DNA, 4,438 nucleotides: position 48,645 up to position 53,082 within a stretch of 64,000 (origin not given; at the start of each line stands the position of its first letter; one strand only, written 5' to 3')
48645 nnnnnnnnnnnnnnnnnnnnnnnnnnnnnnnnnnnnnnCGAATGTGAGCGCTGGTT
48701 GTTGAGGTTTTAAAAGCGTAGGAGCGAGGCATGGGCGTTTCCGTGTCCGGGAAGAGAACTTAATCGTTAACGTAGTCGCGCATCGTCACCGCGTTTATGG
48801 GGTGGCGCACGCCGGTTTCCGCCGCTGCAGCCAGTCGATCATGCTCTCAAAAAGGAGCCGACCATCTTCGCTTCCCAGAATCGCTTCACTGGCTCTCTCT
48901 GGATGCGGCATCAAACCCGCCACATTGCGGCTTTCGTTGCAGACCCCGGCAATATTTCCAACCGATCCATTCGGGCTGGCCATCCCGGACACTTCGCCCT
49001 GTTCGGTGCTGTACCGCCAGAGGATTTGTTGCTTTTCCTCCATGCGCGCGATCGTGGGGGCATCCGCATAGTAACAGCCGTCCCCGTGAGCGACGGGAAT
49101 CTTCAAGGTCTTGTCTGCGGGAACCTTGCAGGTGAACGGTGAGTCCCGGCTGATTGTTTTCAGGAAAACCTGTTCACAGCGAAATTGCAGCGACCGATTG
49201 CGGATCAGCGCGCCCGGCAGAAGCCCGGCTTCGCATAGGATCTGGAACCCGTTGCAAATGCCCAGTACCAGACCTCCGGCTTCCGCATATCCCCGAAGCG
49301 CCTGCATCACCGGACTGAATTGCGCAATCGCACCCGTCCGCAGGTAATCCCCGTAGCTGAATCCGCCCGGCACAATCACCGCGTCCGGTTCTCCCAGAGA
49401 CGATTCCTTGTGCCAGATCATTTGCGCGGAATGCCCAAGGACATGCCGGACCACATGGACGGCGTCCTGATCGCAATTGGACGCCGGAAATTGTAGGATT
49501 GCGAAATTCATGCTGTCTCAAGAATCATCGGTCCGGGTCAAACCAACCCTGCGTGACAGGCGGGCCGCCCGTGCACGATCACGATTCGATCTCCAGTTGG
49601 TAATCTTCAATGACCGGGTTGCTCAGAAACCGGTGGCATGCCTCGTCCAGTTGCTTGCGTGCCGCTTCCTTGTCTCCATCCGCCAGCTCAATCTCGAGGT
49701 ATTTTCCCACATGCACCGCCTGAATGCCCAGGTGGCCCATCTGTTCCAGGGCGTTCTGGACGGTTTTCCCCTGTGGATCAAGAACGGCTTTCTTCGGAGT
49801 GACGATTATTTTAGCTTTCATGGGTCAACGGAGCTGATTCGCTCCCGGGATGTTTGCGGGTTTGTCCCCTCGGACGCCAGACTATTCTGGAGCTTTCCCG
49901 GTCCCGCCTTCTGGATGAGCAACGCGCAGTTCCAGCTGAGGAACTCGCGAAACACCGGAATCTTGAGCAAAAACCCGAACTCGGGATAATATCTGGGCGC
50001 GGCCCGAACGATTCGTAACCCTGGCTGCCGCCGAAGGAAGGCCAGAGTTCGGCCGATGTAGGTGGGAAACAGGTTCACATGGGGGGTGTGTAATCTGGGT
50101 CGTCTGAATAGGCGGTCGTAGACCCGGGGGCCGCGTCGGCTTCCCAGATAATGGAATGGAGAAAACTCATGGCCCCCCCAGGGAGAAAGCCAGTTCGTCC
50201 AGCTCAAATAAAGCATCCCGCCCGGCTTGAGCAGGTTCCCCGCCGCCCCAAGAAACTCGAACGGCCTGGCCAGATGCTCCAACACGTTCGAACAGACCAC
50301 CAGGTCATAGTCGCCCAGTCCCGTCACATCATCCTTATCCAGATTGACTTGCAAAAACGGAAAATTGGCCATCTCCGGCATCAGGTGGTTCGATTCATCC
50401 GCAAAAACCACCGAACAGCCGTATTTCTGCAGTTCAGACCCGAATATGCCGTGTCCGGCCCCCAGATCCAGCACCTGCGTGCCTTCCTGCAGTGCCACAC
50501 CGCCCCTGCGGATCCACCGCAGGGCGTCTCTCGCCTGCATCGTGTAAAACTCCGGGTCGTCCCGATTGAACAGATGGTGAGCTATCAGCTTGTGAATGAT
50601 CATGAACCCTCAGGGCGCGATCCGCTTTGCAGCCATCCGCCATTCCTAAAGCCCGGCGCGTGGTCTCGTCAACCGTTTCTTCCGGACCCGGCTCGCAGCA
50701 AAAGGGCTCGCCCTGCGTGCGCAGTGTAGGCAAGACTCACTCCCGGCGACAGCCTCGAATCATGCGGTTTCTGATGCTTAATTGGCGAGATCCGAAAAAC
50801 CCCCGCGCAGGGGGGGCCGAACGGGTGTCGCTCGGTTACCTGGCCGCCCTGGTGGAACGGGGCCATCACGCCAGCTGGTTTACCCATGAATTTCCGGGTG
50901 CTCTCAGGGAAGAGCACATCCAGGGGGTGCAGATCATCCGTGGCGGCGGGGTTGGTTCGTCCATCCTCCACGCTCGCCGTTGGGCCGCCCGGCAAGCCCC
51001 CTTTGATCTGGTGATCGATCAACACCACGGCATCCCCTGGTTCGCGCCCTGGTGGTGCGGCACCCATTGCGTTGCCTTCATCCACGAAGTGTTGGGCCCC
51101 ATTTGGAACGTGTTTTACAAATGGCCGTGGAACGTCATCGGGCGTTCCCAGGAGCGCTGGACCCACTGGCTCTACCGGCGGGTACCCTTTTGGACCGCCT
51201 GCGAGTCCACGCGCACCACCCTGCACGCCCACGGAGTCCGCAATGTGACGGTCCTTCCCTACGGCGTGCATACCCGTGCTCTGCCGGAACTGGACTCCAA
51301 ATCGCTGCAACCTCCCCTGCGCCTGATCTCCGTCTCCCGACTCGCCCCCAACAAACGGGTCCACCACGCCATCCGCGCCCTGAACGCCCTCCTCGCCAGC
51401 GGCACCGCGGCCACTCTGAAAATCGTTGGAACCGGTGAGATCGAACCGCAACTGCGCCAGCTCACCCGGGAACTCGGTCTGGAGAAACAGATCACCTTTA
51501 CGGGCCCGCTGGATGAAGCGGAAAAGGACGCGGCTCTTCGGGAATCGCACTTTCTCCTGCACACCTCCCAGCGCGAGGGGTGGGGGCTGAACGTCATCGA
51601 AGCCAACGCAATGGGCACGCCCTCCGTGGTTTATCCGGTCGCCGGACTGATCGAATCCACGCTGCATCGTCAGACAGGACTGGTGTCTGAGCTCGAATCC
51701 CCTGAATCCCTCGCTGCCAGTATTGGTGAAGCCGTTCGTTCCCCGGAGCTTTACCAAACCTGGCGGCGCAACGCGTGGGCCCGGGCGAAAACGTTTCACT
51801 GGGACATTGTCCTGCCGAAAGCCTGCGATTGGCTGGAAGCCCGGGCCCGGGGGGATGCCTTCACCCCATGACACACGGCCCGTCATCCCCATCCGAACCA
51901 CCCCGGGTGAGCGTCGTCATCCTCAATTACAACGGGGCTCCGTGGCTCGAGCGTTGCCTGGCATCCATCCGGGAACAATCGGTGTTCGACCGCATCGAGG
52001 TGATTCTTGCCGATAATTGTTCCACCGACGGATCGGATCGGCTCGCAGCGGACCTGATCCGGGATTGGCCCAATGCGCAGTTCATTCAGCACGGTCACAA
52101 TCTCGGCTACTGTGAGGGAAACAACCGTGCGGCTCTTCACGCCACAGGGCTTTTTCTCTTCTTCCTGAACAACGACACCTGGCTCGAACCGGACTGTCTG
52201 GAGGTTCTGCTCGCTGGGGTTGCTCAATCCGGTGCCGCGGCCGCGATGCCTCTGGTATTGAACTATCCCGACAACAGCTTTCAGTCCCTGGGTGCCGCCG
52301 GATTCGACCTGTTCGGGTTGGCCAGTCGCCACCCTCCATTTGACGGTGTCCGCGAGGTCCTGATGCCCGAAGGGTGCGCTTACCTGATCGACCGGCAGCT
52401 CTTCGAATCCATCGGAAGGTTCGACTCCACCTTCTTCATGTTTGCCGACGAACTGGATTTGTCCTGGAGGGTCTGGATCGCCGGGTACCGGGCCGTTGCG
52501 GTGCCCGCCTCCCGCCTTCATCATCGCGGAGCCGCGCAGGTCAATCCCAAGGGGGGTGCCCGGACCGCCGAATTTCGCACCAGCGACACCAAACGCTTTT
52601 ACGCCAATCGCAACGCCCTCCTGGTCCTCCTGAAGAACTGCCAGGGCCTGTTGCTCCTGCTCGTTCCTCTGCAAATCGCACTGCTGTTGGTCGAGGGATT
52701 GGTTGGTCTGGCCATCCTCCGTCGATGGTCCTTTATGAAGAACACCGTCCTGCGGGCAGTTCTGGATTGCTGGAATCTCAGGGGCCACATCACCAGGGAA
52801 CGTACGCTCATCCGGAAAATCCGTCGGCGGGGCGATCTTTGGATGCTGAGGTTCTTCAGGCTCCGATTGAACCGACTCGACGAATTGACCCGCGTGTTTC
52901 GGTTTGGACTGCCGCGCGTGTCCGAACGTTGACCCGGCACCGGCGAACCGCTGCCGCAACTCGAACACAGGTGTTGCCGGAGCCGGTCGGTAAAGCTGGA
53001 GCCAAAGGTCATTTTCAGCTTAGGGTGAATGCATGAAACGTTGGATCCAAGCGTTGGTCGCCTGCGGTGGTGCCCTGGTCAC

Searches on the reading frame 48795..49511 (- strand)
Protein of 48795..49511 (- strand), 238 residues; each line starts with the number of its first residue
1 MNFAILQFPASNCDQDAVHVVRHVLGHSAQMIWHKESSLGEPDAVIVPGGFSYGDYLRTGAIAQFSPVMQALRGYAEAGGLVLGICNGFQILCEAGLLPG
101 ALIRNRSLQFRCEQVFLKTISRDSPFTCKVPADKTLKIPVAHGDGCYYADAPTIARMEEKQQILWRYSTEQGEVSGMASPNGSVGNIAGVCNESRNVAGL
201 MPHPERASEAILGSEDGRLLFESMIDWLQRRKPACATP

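Call 34: search_protein_families(library=pfam, proteins=[window:48795-49511:-], max_evalue=0.001)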
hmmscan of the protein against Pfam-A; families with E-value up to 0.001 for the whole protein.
window:48795-49511:- (238 aa): 4 families
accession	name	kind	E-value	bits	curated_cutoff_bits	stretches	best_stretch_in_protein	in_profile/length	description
PF13507.12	GATase_5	-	7.8e-36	123.9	27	1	3-212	4-234/260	CobB/CobQ-like glutamine amidotransferase domain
PF07685.20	GATase_3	-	3.2e-09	37.1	27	1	31-94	29-90/196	CobB/CobQ-like glutamine amidotransferase domain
PF01965.30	DJ-1_PfpI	-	5.7e-07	29.9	26.6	1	38-100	58-115/165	DJ-1/PfpI family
PF00117.34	GATase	-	6.7e-05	23.1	22.8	1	27-205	22-172/190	Glutamine amidotransferase class-I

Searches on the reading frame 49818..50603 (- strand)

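Call 34: search_protein_families(library=pfam, proteins=[window:49818-50603:-], max_evalue=0.001)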
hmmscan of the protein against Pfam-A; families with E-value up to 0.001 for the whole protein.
window:49818-50603:- (261 aa): 6 families
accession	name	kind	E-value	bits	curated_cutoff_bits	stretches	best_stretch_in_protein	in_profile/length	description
PF13489.12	Methyltransf_23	-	5.4e-15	55.9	27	1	28-161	10-124/164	Methyltransferase domain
PF08242.18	Methyltransf_12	-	3.3e-13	50.6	30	1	45-131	1-98/98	Methyltransferase domain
PF08241.18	Methyltransf_11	-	6.8e-09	36.7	21.2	1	45-133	1-95/95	Methyltransferase domain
PF13649.12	Methyltransf_25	-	8.4e-08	33.2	27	1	44-129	1-97/97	Methyltransferase domain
PF13847.12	Methyltransf_31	-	4.8e-06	26.8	27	1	39-134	2-110/145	Methyltransferase domain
PF05219.18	DREV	-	0.00028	20.5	26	1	39-130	93-183/265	DREV methyltransferase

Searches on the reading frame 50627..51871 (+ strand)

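Call 35: search_protein_families(library=pfam, proteins=[window:50627-51871:+], max_evalue=0.001)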
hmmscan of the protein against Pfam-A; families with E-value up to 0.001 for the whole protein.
window:50627-51871:+ (414 aa): 5 families
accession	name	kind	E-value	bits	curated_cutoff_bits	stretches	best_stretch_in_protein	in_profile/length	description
PF00534.26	Glycos_transf_1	-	8.1e-30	104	26.4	1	231-383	16-169/172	Glycosyl transferases group 1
PF13692.12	Glyco_trans_1_4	-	6.5e-24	85.2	27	1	232-369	3-139/142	Glycosyl transferases group 1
PF20706.3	GT4-conflict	-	6.5e-10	39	26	1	195-356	161-327/385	Family 4 Glycosyltransferase in conflict systems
PF13439.12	Glyco_transf_4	-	1.2e-09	38.8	28.5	1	62-216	2-168/170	Glycosyltransferase Family 4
PF13579.12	Glyco_trans_4_4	-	1.6e-05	25.8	29.7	1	62-213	1-158/158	Glycosyl transferase 4-like domain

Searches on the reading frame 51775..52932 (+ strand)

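Call 35: search_protein_families(library=pfam, proteins=[window:51775-52932:+], max_evalue=0.001)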
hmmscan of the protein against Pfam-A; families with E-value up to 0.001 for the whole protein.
window:51775-52932:+ (385 aa): 4 families
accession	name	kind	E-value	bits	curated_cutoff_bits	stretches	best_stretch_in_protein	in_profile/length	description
PF00535.33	Glycos_transf_2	-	1.5e-25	90.5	23.3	1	46-173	1-127/168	Glycosyl transferase family 2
PF13641.12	Glyco_tranf_2_3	-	4.3e-12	47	27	1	43-250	1-211/230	Glycosyltransferase like family 2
PF13632.12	Glyco_trans_2_3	-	4.9e-07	30.2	27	1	130-249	4-122/198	Glycosyl transferase family group 2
PF10111.15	Glyco_tranf_2_2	-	7.6e-06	26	27.3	1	49-250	4-215/276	Glycosyltransferase like family 2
